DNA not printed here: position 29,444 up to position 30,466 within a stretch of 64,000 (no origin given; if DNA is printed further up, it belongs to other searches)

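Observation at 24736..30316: SmD1 gene lies 4.3 kb from a Tudor-less SMN-like gene, with PRP22 nearby: a spliceosomal snRNP assembly/splicing neighbourhood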

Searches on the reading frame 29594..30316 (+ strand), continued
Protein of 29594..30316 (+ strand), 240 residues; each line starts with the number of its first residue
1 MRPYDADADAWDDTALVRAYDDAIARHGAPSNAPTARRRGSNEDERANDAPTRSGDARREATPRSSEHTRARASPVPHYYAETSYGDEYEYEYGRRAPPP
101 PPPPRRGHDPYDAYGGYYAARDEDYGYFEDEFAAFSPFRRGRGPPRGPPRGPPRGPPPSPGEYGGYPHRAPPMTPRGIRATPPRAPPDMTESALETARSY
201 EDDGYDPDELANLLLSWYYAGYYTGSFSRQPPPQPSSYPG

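Call 39: list_cluster_members(proteins=[P0092, P0106, P0116, P0204, P0183, P0096, P0078, P0070, P0191, P0185])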
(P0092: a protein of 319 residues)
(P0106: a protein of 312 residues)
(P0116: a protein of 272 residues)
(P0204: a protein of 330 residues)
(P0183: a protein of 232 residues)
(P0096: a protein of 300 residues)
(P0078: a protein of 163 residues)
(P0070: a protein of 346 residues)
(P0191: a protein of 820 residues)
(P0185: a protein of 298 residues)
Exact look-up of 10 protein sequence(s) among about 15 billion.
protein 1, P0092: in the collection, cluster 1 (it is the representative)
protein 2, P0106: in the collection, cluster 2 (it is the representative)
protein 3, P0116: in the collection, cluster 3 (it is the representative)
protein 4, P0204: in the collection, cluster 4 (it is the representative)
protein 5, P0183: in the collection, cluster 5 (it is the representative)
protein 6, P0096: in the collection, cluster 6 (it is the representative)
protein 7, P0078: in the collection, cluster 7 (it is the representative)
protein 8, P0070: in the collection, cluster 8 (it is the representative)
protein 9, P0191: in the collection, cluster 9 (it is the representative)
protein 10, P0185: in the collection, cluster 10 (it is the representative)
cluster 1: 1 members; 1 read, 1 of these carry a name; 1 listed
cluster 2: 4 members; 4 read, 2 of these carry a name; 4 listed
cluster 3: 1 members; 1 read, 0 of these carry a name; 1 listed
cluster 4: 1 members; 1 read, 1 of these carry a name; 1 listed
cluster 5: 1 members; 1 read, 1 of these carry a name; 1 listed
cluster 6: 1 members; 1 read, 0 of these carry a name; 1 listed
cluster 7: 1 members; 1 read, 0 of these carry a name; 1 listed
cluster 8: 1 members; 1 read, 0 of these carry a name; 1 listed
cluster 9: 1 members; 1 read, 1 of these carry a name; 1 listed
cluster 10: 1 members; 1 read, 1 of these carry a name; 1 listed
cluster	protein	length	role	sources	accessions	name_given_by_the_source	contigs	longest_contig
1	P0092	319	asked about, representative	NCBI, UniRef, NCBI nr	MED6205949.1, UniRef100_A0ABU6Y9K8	hypothetical protein PIB30_022395 [Stylosanthes scabra] | Survival Motor Neuron Gemin2-binding domain-containing protein n=1 Tax=Stylosanthes ... | hypothetical protein [Stylosanthes scabra]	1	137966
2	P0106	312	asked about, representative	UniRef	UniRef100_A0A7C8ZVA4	Survival Motor Neuron Gemin2-binding domain-containing protein n=1 Tax=Opuntia ...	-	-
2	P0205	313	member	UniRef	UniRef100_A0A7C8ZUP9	Survival Motor Neuron Gemin2-binding domain-containing protein n=1 Tax=Opuntia ...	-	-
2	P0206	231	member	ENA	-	-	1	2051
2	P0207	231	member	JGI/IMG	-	-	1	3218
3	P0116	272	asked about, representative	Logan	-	-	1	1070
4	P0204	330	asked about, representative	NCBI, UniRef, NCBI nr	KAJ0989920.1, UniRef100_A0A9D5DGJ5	hypothetical protein J5N97_008276 [Dioscorea zingiberensis] | Survival Motor Neuron Gemin2-binding domain-containing protein n=1 Tax=Dioscorea ...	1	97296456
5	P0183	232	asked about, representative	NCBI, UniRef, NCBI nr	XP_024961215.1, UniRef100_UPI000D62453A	uncharacterized protein LOC112501741 isoform X2 [Cynara cardunculus var. scolymus] | uncharacterized protein LOC112501741 isoform X2 n=1 Tax=Cynara cardunculus var. scolymus ...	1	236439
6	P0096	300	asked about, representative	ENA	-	-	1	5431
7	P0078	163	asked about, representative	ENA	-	-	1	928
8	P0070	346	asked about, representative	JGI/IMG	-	-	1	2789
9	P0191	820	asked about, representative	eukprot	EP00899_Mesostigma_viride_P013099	jgi/Mesvir1/21790/Mv04182-RA.1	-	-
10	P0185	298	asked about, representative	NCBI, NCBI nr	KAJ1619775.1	hypothetical protein T492DRAFT_889799 [Pavlovales sp. CCMP2436]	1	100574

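Call 50: find_encoding_contigs(protein=P0012, flank=10000, max_places=4)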
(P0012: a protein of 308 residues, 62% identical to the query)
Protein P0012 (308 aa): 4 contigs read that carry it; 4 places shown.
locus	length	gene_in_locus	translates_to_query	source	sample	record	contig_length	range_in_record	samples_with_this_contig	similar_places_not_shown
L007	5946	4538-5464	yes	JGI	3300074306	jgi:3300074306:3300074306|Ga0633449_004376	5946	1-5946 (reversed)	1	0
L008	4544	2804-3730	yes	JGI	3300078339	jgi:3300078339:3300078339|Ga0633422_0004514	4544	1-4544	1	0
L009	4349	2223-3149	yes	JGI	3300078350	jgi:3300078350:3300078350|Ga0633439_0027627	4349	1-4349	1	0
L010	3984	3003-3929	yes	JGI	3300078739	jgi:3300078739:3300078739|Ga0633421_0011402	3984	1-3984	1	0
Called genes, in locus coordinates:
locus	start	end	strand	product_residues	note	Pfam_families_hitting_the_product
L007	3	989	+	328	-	?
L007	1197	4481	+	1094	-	PF00023:Ank (faint), PF13857:Ank_5 (faint), PF13606:Ank_3 (faint), PF12796:Ank_2 (weak), PF13637:Ank_4 (weak), PF00632:HECT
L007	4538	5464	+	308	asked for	PF20636:SMN_G2-BD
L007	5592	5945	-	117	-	?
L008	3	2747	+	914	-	?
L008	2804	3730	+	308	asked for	PF20636:SMN_G2-BD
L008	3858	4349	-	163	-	-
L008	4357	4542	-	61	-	?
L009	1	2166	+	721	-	?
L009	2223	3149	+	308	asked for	PF20636:SMN_G2-BD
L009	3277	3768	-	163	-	-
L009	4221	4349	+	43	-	?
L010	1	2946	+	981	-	?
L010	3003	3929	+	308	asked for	PF20636:SMN_G2-BD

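Call 51: find_encoding_contigs(protein=P0096, flank=10000, max_places=2)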
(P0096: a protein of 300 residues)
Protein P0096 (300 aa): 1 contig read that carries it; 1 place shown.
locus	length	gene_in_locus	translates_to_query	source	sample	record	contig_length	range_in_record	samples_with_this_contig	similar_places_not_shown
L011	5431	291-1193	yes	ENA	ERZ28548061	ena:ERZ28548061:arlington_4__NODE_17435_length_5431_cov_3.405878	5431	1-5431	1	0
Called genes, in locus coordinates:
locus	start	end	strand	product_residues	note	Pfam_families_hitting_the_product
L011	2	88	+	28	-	?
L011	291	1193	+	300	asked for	PF20636:SMN_G2-BD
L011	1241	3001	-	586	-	-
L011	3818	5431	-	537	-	?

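Call 52: find_encoding_contigs(protein=P0070, flank=10000, max_places=2)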
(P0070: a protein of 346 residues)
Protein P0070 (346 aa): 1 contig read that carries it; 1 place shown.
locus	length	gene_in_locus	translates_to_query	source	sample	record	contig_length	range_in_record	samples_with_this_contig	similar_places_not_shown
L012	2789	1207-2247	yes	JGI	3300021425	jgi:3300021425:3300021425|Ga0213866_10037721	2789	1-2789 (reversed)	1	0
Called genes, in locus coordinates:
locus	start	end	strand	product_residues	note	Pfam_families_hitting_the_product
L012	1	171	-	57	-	?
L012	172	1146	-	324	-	PF13606:Ank_3 (faint), PF13857:Ank_5 (faint), PF13637:Ank_4 (faint), PF00023:Ank (faint), PF12796:Ank_2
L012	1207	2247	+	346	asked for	-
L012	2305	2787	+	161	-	?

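Call 56: list_cluster_members(proteins=[P0108, P0164, P0120, P0077, P0144, P0111, P0114, P0152, P0166, P0189])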
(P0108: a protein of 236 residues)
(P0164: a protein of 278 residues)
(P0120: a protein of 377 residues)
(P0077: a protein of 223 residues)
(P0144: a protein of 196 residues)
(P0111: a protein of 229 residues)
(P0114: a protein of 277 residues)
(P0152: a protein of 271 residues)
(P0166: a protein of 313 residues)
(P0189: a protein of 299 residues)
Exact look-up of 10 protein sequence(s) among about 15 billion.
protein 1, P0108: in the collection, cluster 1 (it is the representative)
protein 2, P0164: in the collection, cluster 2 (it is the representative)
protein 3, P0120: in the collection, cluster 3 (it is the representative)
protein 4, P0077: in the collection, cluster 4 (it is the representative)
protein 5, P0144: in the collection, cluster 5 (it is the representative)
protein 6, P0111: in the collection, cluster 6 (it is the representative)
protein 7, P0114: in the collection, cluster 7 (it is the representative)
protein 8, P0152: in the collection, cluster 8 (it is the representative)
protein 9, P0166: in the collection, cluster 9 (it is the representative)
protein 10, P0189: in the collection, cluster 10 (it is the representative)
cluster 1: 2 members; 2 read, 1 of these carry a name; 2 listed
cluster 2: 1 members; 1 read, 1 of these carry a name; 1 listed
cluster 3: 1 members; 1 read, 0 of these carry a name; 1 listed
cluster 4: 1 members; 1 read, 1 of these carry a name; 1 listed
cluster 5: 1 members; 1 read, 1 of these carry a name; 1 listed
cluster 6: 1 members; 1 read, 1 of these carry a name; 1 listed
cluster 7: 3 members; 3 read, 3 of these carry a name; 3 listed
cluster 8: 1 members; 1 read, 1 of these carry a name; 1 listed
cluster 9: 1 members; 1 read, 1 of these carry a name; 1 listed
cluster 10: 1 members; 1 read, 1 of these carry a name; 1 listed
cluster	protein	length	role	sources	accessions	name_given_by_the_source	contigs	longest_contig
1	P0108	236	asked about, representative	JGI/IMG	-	hypothetical protein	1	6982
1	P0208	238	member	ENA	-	-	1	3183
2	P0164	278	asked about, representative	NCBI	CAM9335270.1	unnamed protein product, partial [Sphacelaria rigidula]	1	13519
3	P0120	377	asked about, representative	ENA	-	-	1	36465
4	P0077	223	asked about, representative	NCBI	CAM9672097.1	unnamed protein product [Chrysoparadoxa australica]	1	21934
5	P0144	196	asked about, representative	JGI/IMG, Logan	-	hypothetical protein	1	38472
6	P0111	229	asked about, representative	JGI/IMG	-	Survival motor neuron protein (SMN)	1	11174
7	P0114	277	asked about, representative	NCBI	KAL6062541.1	PUM-HD domain-containing protein [Balamuthia mandrillaris]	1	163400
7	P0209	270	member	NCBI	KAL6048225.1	PUM-HD domain-containing protein [Balamuthia mandrillaris]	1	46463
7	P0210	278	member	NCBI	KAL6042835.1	PUM-HD domain-containing protein [Balamuthia mandrillaris]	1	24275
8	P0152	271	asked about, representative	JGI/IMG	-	hypothetical protein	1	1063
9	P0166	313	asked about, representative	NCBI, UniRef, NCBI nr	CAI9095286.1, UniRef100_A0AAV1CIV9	OLC1v1031193C1 [Oldenlandia corymbosa var. corymbosa] | OLC1v1031193C1 n=1 Tax=Oldenlandia corymbosa var. corymbosa TaxID=529605 ...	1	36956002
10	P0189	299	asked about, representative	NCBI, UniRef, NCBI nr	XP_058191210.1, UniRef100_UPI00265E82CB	uncharacterized protein LOC131308317 [Rhododendron vialii] | uncharacterized protein LOC131308317 n=1 Tax=Rhododendron vialii TaxID=182163 ...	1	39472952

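Call 58: search_protein_families(library=pfam, alignment_id=A4, max_evalue=0.001)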
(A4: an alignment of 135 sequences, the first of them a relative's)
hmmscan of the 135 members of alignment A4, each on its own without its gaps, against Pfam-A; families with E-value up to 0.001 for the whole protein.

A. member 1, P0070 (346 aa): 2 families
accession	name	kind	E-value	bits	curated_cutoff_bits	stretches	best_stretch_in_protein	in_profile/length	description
PF20636.2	SMN_G2-BD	-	0.00013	21.9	22.2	1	64-84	6-26/29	Survival Motor Neuron, Gemin2-binding domain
PF20635.2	SMN_YG-box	-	0.00068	19.8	21.3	1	281-315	21-52/71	Survival Motor Neuron, YG-box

B. families by the number of members that match (of 135 scanned): 10 families
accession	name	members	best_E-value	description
PF20636.2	SMN_G2-BD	117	5.5e-16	Survival Motor Neuron, Gemin2-binding domain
PF20635.2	SMN_YG-box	91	1.5e-18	Survival Motor Neuron, YG-box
PF06003.18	SMN_Tudor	15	9.3e-44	Survival motor neuron protein (SMN), Tudor domain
PF00567.30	TUDOR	8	2.8e-07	Tudor domain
PF15471.11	TMEM171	1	1.2e-05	Transmembrane protein family 171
PF17213.9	Hydin_ADK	1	8.9e-05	Hydin Adenylate kinase-like domain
PF05641.18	Agenet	1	0.00012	Agenet domain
PF15057.12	DUF4537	1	0.0004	Domain of unknown function (DUF4537)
PF07039.17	SGF29_Tudor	1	0.0005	SGF29 tudor-like domain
PF20639.2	Rrn6_K-rich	1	0.0007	RRN6, K-rich C-terminal domain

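Call 59: search_protein_families(library=pfam, proteins=[P0092, P0106, P0204, P0183, P0166, P0189, P0116, P0191, P0096, P0002], max_evalue=1)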
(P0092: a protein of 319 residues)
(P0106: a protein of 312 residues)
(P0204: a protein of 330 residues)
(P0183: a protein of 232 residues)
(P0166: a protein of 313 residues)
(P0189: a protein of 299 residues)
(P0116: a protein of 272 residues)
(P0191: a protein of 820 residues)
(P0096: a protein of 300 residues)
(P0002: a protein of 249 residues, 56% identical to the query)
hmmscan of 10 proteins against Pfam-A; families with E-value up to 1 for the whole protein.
P0092 (319 aa): 3 families
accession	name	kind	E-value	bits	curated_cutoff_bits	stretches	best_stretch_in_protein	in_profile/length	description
PF20636.2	SMN_G2-BD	-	2.1e-15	56.4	22.2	1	1-28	1-28/29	Survival Motor Neuron, Gemin2-binding domain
PF23098.1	Beta-prop_NOL10_N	-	0.15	11.5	27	1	144-199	296-349/385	Nucleolar protein 10-like, N-terminal domain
PF20635.2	SMN_YG-box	-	0.16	12.2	21.3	1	292-311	35-54/71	Survival Motor Neuron, YG-box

P0106 (312 aa): 1 family
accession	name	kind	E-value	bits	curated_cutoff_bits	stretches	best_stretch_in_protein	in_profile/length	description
PF20636.2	SMN_G2-BD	-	5.5e-16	58.2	22.2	1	1-29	1-29/29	Survival Motor Neuron, Gemin2-binding domain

P0204 (330 aa): 3 families
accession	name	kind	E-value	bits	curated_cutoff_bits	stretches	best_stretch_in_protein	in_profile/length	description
PF20636.2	SMN_G2-BD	-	5.6e-13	48.6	22.2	1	1-29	1-29/29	Survival Motor Neuron, Gemin2-binding domain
PF20635.2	SMN_YG-box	-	0.0025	18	21.3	1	302-326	34-59/71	Survival Motor Neuron, YG-box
PF19150.5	DUF5832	-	0.037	14.8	26.7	1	96-151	24-79/81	Family of unknown function (DUF5832)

P0183 (232 aa): 4 families
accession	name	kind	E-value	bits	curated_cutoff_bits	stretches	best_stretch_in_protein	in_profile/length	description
PF20636.2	SMN_G2-BD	-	2.7e-12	46.4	22.2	1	2-29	2-29/29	Survival Motor Neuron, Gemin2-binding domain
PF20635.2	SMN_YG-box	-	0.044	14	21.3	1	172-193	34-55/71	Survival Motor Neuron, YG-box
PF21687.3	T2SSK_1st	-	0.15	13.3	26.2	0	109-157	14-62/107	Type II secretion system (T2SS), protein K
PF08614.16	ATG16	-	0.35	11.5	33.7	1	111-155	17-61/200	Autophagy protein 16 (ATG16)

P0166 (313 aa): 3 families
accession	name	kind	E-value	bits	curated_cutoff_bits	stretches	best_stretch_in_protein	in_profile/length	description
PF20636.2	SMN_G2-BD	-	2.7e-10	40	22.2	1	5-31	2-28/29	Survival Motor Neuron, Gemin2-binding domain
PF22125.1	Lreu_0056_like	-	0.03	15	26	1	115-153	78-116/117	Hypotheical protein Lreu_0056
PF20635.2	SMN_YG-box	-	0.13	12.5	21.3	1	282-303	33-54/71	Survival Motor Neuron, YG-box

P0189 (299 aa): 3 families
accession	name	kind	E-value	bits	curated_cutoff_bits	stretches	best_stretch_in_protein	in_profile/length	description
PF20636.2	SMN_G2-BD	-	1.5e-13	50.4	22.2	1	1-27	1-27/29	Survival Motor Neuron, Gemin2-binding domain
PF14249.11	Tocopherol_cycl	-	0.0026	17.3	26.6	1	99-207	206-301/335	Tocopherol cyclase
PF07767.16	Nop53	-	0.9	9.3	24.9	1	82-153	152-221/399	Nop53 (60S ribosomal biogenesis)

P0116 (272 aa): 6 families
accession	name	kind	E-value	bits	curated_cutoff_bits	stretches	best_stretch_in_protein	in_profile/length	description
PF20636.2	SMN_G2-BD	-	7.3e-11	41.8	22.2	1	1-27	1-27/29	Survival Motor Neuron, Gemin2-binding domain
PF06062.16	UPF0231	-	0.043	14.6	25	1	45-121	41-119/121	Uncharacterised protein family (UPF0231)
PF20635.2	SMN_YG-box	-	0.05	13.8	21.3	1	238-261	30-53/71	Survival Motor Neuron, YG-box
PF19194.5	DUF5869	-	0.085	13.1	25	1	112-170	58-115/159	Family of unknown function (DUF5869)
PF03580.19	Herpes_UL14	-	0.26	12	25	1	1-119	25-142/146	Herpesvirus UL14-like protein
PF10752.14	DUF2533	-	0.29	12.1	25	1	102-134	4-36/83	Protein of unknown function (DUF2533)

P0191 (820 aa): 1 family
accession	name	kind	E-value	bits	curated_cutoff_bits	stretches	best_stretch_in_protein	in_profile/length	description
PF20636.2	SMN_G2-BD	-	5.2e-05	23.1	22.2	1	55-75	8-28/29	Survival Motor Neuron, Gemin2-binding domain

P0096 (300 aa): 1 family
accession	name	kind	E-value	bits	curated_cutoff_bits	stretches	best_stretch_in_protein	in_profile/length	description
PF20636.2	SMN_G2-BD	-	3.2e-08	33.4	22.2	1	26-50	5-29/29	Survival Motor Neuron, Gemin2-binding domain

P0002 (249 aa): 1 family
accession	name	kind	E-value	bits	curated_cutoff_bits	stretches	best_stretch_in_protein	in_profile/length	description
PF20636.2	SMN_G2-BD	-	2.1e-07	30.8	22.2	1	9-30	3-24/29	Survival Motor Neuron, Gemin2-binding domain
